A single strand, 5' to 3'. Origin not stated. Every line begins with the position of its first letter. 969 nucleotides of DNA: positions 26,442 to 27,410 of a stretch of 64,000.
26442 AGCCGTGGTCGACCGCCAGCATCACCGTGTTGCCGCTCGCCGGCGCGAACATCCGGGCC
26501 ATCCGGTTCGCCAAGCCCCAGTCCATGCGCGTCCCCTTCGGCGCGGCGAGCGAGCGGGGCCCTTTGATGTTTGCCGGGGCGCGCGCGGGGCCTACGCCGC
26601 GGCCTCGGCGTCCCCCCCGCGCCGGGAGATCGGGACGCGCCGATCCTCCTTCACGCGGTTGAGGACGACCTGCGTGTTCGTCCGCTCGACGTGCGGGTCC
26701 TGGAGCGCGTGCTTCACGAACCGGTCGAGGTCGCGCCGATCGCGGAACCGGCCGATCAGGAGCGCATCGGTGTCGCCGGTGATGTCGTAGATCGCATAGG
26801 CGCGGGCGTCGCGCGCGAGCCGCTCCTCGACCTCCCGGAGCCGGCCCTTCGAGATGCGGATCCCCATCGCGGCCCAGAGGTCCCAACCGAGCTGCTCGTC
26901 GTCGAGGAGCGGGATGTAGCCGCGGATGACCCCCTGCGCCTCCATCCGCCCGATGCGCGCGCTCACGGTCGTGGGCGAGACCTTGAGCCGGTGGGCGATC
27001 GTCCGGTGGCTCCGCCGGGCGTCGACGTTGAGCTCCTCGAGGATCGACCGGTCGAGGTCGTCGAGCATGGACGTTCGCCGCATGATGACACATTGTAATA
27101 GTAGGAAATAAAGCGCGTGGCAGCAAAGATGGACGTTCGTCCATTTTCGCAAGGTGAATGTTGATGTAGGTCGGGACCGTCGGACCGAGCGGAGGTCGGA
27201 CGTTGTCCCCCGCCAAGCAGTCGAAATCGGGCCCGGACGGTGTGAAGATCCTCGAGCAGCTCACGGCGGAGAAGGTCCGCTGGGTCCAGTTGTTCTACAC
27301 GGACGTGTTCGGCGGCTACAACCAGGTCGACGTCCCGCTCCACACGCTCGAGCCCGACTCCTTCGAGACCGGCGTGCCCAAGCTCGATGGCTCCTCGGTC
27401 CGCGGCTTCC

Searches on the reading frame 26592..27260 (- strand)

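Call 43: search_protein_families(library=pfam, proteins=[window:26592-27260:-])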
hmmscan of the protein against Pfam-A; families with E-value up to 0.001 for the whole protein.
window:26592-27260:- (222 aa): 4 families
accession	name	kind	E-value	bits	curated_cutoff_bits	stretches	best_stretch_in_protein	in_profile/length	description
PF13404.12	HTH_AsnC-type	-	1.2e-13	51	27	1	66-107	1-42/42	AsnC-type helix-turn-helix domain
PF13412.12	HTH_24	-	3.1e-13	49.5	21.9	1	66-113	1-48/48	Winged helix-turn-helix DNA-binding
PF01037.27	AsnC_trans_reg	-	1.2e-12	48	25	1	133-201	2-72/73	Lrp/AsnC ligand binding domain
PF13545.12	HTH_Crp_2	-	2.7e-05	24.5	27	1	78-124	18-67/70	Crp-like helix-turn-helix domain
